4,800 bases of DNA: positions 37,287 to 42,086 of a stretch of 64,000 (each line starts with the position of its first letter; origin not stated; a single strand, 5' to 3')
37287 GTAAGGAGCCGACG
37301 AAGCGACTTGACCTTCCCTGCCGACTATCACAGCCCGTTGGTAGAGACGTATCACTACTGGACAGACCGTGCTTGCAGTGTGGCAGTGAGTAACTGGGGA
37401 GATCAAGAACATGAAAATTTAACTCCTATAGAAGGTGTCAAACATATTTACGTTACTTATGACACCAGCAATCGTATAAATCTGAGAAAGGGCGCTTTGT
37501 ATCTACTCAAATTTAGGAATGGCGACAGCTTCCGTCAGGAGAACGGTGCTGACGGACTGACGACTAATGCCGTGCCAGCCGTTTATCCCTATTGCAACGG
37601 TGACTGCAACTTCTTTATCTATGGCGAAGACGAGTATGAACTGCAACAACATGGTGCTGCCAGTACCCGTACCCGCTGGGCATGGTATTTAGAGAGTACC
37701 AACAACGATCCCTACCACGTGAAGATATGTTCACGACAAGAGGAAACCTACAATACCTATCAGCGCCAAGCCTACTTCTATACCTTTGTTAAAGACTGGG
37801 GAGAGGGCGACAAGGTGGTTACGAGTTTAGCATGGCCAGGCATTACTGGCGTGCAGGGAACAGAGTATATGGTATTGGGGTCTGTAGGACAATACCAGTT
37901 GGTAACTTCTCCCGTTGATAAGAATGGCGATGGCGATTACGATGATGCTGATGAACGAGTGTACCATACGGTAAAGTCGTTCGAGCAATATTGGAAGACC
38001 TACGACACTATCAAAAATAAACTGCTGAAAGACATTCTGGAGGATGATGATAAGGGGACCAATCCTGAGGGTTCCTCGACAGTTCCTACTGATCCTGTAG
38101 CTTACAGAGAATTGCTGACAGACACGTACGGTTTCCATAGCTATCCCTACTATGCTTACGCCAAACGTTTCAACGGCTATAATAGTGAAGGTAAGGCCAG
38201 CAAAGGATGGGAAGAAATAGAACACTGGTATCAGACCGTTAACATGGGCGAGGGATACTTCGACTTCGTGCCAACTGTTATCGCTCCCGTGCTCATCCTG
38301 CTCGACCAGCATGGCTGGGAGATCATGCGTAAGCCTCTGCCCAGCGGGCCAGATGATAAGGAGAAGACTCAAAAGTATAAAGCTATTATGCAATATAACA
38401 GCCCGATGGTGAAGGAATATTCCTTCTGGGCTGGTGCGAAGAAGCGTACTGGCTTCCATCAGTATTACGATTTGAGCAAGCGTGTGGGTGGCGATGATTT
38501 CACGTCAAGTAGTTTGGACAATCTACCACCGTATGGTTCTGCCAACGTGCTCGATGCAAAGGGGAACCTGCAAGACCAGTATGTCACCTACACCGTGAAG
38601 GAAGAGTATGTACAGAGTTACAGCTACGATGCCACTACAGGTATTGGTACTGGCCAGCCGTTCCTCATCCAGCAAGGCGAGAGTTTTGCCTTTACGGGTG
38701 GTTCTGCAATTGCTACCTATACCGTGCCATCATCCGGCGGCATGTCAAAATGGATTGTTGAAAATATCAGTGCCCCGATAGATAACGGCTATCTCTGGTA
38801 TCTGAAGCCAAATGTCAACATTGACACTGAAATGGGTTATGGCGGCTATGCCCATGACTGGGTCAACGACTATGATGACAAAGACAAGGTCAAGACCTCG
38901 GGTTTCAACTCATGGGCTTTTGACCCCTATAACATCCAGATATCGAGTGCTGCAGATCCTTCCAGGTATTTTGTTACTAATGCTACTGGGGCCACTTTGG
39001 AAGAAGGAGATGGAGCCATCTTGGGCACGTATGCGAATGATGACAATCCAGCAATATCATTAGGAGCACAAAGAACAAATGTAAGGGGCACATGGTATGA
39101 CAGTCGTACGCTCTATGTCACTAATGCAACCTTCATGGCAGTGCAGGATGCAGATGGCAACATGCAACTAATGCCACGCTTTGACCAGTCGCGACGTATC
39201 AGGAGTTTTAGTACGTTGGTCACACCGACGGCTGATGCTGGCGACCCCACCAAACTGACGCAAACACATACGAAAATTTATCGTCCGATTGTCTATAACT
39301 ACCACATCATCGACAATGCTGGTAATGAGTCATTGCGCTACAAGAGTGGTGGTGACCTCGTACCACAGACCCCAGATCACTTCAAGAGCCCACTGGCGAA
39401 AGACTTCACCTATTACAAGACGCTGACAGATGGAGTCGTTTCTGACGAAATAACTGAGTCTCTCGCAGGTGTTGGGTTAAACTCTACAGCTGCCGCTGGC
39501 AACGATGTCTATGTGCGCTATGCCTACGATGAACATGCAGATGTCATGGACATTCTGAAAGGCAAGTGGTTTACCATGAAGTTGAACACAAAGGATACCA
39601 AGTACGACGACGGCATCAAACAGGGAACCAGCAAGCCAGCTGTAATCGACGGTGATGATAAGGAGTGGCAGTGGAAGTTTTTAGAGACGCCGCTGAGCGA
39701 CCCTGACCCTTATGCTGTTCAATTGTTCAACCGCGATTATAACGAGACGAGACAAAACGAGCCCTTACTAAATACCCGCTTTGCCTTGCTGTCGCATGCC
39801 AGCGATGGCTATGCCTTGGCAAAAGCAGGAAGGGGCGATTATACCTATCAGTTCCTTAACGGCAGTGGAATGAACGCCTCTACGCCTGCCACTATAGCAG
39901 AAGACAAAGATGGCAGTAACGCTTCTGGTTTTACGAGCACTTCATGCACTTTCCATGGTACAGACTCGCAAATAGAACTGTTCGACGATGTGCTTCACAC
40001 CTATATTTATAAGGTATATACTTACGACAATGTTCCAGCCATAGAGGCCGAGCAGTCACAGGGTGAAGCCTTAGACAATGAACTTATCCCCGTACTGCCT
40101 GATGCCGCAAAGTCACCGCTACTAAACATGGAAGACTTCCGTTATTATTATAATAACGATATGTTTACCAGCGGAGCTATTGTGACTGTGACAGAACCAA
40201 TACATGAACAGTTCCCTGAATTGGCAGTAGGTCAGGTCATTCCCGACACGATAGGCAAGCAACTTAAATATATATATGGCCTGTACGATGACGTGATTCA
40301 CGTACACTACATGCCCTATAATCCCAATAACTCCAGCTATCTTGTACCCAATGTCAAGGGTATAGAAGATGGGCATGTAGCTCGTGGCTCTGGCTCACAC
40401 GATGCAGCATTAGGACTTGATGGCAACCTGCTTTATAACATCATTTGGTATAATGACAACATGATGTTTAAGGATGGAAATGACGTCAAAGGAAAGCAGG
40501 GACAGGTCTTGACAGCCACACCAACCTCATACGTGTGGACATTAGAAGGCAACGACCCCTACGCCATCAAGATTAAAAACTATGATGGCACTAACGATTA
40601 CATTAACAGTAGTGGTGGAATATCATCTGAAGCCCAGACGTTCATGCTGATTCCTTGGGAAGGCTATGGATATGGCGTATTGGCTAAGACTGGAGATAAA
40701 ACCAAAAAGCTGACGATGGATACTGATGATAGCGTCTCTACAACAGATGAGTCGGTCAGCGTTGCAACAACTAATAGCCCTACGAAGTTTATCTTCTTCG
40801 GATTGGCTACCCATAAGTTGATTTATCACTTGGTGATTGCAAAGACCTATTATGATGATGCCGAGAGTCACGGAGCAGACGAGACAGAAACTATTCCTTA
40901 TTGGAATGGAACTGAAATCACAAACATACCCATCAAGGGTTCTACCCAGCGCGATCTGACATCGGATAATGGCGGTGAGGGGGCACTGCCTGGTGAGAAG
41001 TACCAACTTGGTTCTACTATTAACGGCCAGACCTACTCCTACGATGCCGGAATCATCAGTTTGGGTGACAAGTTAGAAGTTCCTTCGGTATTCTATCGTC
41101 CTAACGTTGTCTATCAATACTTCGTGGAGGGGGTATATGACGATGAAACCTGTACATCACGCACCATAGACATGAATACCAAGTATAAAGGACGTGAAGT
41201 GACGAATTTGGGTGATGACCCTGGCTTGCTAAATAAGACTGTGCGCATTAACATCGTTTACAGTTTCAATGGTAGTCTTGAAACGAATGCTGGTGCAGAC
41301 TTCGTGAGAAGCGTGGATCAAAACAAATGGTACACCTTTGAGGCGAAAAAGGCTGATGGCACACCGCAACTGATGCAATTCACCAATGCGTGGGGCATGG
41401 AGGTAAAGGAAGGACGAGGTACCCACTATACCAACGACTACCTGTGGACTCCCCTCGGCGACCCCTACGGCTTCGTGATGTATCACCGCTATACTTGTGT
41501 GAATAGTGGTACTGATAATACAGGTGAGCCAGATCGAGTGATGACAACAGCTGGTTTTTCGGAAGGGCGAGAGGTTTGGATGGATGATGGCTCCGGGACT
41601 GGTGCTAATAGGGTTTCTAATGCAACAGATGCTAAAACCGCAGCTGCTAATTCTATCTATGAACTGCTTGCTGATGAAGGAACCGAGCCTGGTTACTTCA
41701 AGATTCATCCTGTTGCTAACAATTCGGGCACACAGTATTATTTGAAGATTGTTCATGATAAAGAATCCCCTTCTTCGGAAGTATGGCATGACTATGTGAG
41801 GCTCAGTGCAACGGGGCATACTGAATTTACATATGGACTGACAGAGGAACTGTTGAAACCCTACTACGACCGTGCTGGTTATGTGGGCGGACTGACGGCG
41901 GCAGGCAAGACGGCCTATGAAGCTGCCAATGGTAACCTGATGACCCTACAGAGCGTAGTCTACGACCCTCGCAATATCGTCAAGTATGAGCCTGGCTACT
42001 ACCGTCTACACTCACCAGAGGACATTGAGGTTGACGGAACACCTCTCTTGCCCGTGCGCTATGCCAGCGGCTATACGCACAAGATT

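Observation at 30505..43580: Type V (Mfa/FimA-like) pilus operon whose last gene is a 3,047-aa T9SS-sorted giant protein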

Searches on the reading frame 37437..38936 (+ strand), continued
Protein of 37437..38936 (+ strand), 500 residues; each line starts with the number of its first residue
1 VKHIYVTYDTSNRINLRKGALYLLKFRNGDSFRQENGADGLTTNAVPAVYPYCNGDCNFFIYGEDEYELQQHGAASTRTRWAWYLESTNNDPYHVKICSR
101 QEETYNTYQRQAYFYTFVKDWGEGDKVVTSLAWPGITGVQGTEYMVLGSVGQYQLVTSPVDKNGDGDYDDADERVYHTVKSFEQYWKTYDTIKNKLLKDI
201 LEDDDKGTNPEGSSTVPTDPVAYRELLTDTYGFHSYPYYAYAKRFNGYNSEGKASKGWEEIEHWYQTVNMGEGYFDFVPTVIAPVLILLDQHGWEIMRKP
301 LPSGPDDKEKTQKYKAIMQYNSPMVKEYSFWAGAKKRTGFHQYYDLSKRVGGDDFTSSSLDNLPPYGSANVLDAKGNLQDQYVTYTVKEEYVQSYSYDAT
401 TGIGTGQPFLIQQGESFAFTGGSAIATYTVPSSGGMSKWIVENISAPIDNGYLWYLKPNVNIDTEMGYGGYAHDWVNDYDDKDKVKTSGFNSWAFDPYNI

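Call 102: find_encoding_contigs(protein=P0137, flank=10000, max_places=1)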
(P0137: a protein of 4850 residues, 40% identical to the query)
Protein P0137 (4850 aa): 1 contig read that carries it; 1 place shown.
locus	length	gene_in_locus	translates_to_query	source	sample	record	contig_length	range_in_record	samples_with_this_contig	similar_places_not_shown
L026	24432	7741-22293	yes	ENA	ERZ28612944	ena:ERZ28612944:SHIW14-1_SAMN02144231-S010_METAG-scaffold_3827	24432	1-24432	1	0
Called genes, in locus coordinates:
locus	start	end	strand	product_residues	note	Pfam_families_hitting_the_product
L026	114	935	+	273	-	PF01869:BcrAD_BadFG, PF03630:Fumble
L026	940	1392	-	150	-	PF02308:MgtC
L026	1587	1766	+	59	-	PF02416:TatA_B_E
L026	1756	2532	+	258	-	PF00902:TatC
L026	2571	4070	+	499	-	PF12801:Fer4_5, PF12801:Fer4_5 (weak), PF12838:Fer4_7 (weak), PF13183:Fer4_8 (weak), PF12838:Fer4_7, PF13187:Fer4_9 (weak), PF00037:Fer4 (weak), PF12797:Fer4_2 (weak), +7 more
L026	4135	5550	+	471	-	PF00248:Aldo_ket_red, PF13183:Fer4_8 (faint), PF13187:Fer4_9, PF13534:Fer4_17 (faint)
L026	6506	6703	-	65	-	-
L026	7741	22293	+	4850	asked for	-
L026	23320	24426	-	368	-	PF19580:Exo_endo_phos_3, PF03372:Exo_endo_phos, PF19580:Exo_endo_phos_3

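Call 109: find_related_loci(query=A3, collection=metagenome_contigs, flank=10000)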
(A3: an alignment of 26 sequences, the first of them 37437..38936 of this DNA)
Query A3 (500 aa) in metagenome_contigs; peptide patterns used: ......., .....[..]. (x = any residue, [..] = any of these).
321 stretches matched a pattern; 149 encode a relative of the query (tblastn E <= 1e-3); the best 80 are kept; 80 distinct loci.
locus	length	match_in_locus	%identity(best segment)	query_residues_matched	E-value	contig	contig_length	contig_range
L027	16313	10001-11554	61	1-500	0e+0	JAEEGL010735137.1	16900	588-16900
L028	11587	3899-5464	59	1-500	0e+0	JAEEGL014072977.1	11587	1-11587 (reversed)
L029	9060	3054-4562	61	1-500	0e+0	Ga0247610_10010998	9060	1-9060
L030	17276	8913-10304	65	3-468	0e+0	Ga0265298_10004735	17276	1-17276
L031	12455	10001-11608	57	4-500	0e+0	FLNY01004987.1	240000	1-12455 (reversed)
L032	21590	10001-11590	56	1-500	0e+0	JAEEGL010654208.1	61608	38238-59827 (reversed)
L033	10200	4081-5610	56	1-500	1e-178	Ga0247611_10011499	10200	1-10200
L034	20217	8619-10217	54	4-500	3e-177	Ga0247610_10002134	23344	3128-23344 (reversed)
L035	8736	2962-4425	55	1-500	1e-174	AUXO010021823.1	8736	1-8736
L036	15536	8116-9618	56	4-500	6e-173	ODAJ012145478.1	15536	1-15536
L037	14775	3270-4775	56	4-500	2e-171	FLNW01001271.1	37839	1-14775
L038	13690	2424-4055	52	3-500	1e-171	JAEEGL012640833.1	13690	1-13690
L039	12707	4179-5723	54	3-500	2e-170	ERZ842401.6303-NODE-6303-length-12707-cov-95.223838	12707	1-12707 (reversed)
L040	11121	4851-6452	55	3-500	4e-170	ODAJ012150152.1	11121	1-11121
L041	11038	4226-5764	55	3-498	3e-168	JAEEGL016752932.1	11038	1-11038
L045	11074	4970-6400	55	3-481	9e-164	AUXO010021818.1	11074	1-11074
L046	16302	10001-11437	55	1-481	8e-161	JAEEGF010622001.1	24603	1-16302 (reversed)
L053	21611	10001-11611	50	1-500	3e-157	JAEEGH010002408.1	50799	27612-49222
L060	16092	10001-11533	51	4-500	1e-155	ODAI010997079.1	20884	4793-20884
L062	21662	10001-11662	50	3-500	1e-163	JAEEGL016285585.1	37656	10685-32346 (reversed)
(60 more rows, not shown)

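Call 114: search_protein_families(library=pfam, proteins=[L045:998-1456:+, L045:1443-1964:+, L046:5401-6969:+, L053:5744-7018:+, L060:3791-5401:+, L060:5361-7028:+, L062:4987-6582:+], max_evalue=0.001)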
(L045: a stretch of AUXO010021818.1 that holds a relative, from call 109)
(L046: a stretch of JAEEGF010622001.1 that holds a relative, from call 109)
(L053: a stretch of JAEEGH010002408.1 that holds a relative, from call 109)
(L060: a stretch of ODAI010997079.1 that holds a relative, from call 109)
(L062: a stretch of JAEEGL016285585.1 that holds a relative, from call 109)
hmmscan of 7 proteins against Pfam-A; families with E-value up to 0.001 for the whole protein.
L045:998-1456:+ (153 aa): 0 families

L045:1443-1964:+ (174 aa): 1 family
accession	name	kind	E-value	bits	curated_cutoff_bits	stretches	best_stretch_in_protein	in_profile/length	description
PF20215.3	DUF6575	-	2.3e-06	27.6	26.6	1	25-118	21-115/218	Family of unknown function (DUF6575)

L046:5401-6969:+ (523 aa): 2 families
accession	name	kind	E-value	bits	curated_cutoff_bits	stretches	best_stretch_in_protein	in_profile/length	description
PF09820.16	AAA-ATPase_like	-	5.3e-24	85.6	26.1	1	12-205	7-197/201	Predicted AAA-ATPase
PF08011.17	PDDEXK_9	-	2.5e-10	40.7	25.5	1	422-514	3-101/105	PD-(D/E)XK nuclease superfamily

L053:5744-7018:+ (425 aa): 1 family
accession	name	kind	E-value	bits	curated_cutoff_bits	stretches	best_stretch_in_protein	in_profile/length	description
PF09820.16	AAA-ATPase_like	-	4.3e-23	82.6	26.1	1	12-205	7-197/201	Predicted AAA-ATPase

L060:3791-5401:+ (537 aa): 2 families
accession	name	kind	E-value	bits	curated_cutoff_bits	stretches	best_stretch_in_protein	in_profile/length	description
PF09820.16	AAA-ATPase_like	-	1.6e-24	87.3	26.1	1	19-208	13-197/201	Predicted AAA-ATPase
PF08011.17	PDDEXK_9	-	2e-10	41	25.5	1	436-517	12-101/105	PD-(D/E)XK nuclease superfamily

L060:5361-7028:+ (556 aa): 2 families
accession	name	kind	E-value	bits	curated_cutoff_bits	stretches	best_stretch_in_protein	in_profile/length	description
PF09820.16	AAA-ATPase_like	-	2.2e-59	201.1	26.1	1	8-215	1-201/201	Predicted AAA-ATPase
PF08011.17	PDDEXK_9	-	2.6e-18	66.4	25.5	1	462-553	2-105/105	PD-(D/E)XK nuclease superfamily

L062:4987-6582:+ (532 aa): 2 families
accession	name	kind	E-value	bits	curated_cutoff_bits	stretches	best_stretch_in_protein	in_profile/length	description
PF09820.16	AAA-ATPase_like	-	2.3e-61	207.5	26.1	1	8-214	1-201/201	Predicted AAA-ATPase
PF08011.17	PDDEXK_9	-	1.4e-18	67.2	25.5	1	438-529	2-105/105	PD-(D/E)XK nuclease superfamily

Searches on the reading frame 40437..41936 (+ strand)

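Call 7: search_protein_families(library=pfam, proteins=[window:40437-41936:+], max_evalue=10)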
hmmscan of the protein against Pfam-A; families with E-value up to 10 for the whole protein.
window:40437-41936:+ (500 aa): 1 family
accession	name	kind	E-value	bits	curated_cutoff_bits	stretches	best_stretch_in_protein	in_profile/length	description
PF19846.4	DUF6321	-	0.37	11.9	28.5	1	484-500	6-22/72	Domain of unknown function (DUF6321)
